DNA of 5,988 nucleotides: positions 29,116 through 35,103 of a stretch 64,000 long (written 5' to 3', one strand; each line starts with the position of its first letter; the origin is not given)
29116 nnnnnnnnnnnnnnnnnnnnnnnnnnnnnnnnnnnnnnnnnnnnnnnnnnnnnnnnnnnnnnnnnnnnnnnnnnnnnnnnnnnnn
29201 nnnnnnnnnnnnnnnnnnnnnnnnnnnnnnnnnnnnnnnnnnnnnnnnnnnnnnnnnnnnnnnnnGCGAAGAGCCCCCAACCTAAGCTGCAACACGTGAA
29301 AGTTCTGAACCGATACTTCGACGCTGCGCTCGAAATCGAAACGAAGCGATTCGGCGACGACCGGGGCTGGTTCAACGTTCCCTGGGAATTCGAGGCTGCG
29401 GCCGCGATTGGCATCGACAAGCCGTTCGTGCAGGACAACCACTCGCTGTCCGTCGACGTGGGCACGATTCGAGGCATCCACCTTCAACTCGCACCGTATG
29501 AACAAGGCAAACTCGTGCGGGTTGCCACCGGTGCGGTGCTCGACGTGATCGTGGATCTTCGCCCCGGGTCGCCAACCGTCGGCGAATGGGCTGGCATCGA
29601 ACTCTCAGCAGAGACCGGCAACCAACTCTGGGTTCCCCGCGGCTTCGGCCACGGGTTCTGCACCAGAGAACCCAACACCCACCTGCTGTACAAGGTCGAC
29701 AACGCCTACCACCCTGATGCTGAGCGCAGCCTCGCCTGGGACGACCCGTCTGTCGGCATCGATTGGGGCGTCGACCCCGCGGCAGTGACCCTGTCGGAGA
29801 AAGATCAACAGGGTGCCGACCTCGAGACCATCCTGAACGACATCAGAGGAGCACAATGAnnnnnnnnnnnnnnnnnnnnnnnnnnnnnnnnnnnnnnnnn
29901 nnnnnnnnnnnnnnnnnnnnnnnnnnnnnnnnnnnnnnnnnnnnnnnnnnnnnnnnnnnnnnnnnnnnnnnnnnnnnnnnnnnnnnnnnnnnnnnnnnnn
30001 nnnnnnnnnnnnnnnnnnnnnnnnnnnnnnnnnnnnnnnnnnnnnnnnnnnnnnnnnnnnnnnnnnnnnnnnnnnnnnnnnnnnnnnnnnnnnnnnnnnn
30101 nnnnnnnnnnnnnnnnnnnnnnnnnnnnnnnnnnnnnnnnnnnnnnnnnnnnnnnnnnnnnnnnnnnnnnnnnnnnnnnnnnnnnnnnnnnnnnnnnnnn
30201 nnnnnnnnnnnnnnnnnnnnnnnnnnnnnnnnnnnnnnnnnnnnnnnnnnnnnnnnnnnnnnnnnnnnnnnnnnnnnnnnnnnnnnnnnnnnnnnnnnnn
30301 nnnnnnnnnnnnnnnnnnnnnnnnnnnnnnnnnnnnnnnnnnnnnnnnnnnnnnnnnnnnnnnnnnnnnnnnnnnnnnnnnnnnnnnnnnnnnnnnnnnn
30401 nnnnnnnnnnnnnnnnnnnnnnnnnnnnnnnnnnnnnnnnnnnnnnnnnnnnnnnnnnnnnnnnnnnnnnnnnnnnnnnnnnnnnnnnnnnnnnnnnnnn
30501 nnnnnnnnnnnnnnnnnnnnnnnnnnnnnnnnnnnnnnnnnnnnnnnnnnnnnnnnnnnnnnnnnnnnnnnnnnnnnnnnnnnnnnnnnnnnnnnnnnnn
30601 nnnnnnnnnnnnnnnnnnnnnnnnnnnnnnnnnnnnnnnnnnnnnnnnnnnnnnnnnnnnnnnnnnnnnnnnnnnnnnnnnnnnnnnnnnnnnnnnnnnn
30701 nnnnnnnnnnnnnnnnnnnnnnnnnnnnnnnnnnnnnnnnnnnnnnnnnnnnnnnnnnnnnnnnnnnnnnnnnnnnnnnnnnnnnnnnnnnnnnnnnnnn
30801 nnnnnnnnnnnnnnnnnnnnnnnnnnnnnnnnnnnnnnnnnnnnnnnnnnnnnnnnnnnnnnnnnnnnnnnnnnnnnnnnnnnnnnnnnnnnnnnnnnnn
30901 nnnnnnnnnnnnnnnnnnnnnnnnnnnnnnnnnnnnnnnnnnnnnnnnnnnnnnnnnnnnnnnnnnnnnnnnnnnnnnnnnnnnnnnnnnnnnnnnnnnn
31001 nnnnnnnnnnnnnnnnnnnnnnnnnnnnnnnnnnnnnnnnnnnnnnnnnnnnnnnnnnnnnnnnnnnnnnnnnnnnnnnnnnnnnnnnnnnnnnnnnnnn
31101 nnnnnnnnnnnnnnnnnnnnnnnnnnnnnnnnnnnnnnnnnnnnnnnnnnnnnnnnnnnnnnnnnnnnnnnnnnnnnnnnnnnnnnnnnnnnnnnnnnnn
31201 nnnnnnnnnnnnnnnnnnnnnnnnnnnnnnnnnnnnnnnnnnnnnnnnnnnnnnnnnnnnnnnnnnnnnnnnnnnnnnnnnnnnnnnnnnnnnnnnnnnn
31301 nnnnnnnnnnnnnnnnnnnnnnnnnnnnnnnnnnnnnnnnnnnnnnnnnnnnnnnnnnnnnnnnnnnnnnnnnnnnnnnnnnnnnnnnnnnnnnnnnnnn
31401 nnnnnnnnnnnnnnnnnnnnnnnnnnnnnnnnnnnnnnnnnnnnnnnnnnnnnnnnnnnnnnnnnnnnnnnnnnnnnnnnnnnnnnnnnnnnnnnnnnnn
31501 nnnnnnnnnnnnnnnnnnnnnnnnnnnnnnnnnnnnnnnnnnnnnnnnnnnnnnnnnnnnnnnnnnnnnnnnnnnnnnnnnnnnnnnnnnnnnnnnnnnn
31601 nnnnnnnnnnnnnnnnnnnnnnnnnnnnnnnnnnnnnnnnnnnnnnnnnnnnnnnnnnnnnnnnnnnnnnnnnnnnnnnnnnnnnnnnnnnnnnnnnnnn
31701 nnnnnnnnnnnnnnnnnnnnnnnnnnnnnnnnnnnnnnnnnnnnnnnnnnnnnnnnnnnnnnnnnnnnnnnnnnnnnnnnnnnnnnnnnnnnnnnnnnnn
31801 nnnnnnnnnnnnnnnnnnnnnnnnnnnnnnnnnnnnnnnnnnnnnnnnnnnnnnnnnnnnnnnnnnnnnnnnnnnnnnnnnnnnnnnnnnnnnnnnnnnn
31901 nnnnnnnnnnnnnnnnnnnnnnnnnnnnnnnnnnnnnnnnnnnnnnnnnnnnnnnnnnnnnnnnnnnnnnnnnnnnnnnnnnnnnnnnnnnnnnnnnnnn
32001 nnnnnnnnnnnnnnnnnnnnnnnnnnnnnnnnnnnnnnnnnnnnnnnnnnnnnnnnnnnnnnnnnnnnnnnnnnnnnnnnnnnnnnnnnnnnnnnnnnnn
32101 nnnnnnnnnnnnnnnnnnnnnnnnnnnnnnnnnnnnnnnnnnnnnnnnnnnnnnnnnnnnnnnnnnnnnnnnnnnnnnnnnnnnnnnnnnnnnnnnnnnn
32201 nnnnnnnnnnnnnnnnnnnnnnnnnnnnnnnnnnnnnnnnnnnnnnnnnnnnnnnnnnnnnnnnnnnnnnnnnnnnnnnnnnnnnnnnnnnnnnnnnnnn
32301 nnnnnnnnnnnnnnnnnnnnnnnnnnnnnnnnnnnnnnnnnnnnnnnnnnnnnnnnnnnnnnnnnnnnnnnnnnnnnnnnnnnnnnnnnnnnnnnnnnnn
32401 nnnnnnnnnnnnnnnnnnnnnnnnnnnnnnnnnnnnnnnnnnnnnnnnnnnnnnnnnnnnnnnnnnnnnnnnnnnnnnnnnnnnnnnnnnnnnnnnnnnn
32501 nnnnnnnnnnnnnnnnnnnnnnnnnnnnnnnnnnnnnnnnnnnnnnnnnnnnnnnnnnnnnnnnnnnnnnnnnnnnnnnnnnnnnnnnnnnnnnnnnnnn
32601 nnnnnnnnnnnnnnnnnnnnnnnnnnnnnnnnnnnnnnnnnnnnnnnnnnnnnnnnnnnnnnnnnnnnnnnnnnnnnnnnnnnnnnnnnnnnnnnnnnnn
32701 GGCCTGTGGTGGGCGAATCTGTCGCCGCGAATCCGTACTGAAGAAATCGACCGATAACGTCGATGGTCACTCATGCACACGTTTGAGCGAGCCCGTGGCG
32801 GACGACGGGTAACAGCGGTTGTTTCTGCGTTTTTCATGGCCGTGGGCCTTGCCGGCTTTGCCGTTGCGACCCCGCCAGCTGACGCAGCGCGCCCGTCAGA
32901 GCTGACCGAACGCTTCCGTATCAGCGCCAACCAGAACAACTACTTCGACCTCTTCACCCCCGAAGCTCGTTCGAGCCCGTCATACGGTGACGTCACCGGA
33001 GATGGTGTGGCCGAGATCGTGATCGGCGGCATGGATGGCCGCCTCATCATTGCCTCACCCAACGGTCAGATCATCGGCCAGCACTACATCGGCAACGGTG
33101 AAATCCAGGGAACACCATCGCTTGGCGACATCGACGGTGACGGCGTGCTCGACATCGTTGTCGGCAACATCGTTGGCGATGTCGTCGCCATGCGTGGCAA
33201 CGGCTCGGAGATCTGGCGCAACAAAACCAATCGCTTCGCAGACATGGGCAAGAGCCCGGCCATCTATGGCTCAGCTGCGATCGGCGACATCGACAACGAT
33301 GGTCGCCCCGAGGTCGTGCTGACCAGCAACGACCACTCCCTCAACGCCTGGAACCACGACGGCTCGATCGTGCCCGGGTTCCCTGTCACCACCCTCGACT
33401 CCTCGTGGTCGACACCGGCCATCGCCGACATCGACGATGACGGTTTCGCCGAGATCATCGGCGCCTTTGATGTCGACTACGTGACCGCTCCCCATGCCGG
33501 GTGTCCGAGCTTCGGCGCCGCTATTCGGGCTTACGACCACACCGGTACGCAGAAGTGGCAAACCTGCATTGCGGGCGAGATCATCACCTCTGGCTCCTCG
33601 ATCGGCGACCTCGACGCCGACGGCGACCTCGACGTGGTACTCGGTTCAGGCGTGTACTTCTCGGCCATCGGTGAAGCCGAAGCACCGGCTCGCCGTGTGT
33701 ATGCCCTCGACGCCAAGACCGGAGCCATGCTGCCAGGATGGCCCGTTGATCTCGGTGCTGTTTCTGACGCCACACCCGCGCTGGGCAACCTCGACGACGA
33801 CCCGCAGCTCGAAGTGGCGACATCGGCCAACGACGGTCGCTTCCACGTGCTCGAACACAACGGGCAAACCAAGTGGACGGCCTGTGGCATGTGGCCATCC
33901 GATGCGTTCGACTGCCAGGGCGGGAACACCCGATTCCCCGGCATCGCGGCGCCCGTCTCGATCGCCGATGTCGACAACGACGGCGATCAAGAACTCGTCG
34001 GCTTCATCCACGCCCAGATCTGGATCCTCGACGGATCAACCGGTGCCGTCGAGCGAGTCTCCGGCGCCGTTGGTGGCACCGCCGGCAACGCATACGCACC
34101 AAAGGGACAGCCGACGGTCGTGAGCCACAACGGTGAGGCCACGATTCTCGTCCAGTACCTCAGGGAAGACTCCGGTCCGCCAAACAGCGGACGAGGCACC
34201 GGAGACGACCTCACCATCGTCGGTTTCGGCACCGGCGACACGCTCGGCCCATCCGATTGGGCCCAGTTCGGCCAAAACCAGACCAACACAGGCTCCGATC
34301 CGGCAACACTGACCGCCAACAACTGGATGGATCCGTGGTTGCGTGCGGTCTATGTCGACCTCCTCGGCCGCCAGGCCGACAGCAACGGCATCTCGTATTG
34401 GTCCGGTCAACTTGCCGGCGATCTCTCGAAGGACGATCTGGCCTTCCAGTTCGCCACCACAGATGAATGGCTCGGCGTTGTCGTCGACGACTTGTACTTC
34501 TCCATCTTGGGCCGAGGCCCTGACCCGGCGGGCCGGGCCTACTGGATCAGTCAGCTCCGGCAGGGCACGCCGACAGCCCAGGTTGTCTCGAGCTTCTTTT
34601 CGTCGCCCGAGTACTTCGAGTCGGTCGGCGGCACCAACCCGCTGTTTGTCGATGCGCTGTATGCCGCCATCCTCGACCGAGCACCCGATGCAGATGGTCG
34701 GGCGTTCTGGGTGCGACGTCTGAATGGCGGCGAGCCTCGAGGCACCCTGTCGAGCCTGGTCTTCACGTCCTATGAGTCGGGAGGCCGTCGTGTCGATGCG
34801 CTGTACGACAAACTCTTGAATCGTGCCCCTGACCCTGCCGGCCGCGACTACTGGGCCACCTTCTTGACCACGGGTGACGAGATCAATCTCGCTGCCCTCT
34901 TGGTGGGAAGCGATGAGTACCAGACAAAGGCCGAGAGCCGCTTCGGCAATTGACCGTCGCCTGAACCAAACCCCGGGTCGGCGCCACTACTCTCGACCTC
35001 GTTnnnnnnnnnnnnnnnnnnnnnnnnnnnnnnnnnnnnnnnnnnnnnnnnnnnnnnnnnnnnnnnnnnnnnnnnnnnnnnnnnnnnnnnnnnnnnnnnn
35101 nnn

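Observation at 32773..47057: A conserved ~205-aa four-repeat DUF4214-type C-terminal module shared by three secreted proteins in the glycan locus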

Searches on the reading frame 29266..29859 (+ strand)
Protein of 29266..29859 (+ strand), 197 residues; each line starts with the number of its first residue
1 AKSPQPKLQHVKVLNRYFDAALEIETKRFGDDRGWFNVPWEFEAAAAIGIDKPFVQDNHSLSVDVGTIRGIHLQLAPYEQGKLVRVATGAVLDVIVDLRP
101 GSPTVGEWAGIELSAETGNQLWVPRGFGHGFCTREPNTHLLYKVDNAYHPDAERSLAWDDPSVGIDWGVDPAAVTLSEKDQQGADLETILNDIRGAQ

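Call 91: search_solved_structures(query=window:29266-29859:+, max_evalue=0.001)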
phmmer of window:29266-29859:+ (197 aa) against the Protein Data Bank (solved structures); distinct sequences matched with E-value up to 0.001: 38.
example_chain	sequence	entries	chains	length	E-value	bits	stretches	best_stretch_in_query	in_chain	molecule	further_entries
7pvi_AAA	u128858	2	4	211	3.3e-47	164.2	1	22-187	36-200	dTDP-4-dehydrorhamnose 3,5-epimerase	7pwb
3ryk_A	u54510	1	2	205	1e-43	152.7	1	11-181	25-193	dTDP-4-dehydrorhamnose 3,5-epimerase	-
2ixi_A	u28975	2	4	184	3.6e-41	144.5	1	23-184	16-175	DTDP-4-DEHYDRORHAMNOSE 3,5-EPIMERASE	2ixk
6din_A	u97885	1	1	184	3.7e-41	144.4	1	23-184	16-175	dTDP-4-dehydrorhamnose 3,5-epimerase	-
1rtv_A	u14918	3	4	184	3.7e-41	144.4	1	23-184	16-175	dTDP-4-dehydrorhamnose 3,5-epimerase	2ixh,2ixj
1dzr_A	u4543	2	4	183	1.2e-40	142.8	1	21-182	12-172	DTDP-4-DEHYDRORHAMNOSE 3,5-EPIMERASE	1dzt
9j9t_A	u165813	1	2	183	9.4e-40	139.8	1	16-183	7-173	dTDP-4-dehydrorhamnose 3,5-epimerase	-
9j9s_A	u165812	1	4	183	3.4e-39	138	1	16-183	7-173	dTDP-4-dehydrorhamnose 3,5-epimerase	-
9j9u_A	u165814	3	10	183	2.4e-38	135.2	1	16-183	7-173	dTDP-4-dehydrorhamnose 3,5-epimerase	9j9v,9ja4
6ndr_A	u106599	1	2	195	3.4e-38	134.7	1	9-183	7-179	dTDP-4-dehydrorhamnose 3,5-epimerase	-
9j9q_A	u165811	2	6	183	4.5e-38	134.4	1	16-183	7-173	dTDP-4-dehydrorhamnose 3,5-epimerase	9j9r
9uyw_A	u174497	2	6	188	2e-37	132.2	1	14-183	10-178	dTDP-4-dehydrorhamnose 3,5-epimerase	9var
23ef_A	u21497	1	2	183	2.6e-37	131.9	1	16-183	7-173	dTDP-4-dehydrorhamnose 3,5-epimerase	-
23eg_A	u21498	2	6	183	2.6e-37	131.8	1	16-183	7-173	dTDP-4-dehydrorhamnose 3,5-epimerase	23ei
1ep0_A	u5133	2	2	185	2.7e-37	131.8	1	14-183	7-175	DTDP-6-DEOXY-D-XYLO-4-HEXULOSE 3,5-EPIMERASE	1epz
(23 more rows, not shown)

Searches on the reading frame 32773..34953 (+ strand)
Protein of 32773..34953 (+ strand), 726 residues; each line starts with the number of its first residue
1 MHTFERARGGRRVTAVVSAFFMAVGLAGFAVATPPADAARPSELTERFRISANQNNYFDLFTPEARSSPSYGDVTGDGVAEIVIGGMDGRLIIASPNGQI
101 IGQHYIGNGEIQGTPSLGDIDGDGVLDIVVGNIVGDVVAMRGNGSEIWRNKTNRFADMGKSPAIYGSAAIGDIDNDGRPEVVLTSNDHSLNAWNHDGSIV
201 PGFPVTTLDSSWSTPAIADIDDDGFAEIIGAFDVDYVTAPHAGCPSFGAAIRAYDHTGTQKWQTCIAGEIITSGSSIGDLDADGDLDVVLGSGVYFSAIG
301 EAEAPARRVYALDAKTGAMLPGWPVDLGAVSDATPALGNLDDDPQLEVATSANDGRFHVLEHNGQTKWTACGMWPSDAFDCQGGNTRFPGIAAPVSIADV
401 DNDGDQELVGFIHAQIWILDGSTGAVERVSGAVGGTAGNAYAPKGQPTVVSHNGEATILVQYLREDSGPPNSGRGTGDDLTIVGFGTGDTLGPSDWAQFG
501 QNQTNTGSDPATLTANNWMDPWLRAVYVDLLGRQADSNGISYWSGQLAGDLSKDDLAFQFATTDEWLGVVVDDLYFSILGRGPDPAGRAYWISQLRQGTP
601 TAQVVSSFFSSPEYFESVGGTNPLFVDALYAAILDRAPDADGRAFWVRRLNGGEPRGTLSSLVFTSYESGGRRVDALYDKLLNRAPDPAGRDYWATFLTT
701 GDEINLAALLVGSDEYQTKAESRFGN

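Call 6: search_protein_families(library=pfam, proteins=[window:32773-34953:+], max_evalue=0.01)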
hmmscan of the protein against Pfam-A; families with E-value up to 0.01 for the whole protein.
window:32773-34953:+ (726 aa): 5 families
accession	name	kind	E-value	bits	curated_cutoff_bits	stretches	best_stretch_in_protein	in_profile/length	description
PF13946.11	DUF4214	-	3.3e-37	126.8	23.2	4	606-658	2-57/72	Domain of unknown function (DUF4214)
PF13517.12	FG-GAP_3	-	2.6e-20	73.2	26.9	4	172-229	1-60/61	FG-GAP-like repeat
PF01839.29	FG-GAP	-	1.7e-13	50.5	22.1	1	115-132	5-22/37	FG-GAP repeat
PF25292.1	Beta-prop_CGLA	-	8.5e-05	22.6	26.8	0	119-154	38-73/316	Lambda-carrageenase beta-propeller domain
PF13570.13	Beta-prop_ACSF4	-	0.00061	19.7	133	0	81-219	147-265/329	Beta-alanine-activating enzyme, beta-propeller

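Call 24: find_encoding_contigs(protein=window:32773-34953:+, flank=2000, max_places=4)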
Protein window:32773-34953:+ (726 aa): 2 contigs read that carry it; 2 places shown.
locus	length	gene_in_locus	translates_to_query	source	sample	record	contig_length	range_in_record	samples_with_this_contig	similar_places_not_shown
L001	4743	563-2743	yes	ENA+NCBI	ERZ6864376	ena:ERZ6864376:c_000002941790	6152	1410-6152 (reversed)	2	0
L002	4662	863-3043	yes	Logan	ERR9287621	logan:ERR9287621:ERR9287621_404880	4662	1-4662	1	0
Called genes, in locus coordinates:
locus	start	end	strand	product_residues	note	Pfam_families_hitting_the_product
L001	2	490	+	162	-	?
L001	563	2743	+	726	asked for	PF01839:FG-GAP (faint), PF13517:FG-GAP_3, PF13946:DUF4214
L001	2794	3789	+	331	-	PF03308:MeaB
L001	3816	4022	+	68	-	-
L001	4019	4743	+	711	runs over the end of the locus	?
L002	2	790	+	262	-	?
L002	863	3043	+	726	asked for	PF01839:FG-GAP (faint), PF13517:FG-GAP_3, PF13946:DUF4214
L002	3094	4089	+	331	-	PF03308:MeaB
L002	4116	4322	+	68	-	-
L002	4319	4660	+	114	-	?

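Call 25: list_cluster_members(proteins=[window:32773-34950:+, window:44304-47054:-, window:31801-32697:+])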
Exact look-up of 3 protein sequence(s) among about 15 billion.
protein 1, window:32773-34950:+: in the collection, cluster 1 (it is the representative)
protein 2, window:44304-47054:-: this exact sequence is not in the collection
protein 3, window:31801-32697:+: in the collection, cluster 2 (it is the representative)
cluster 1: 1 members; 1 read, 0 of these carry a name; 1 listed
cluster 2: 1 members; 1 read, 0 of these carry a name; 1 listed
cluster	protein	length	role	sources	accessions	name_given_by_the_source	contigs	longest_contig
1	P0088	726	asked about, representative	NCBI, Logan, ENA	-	-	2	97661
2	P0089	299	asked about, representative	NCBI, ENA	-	-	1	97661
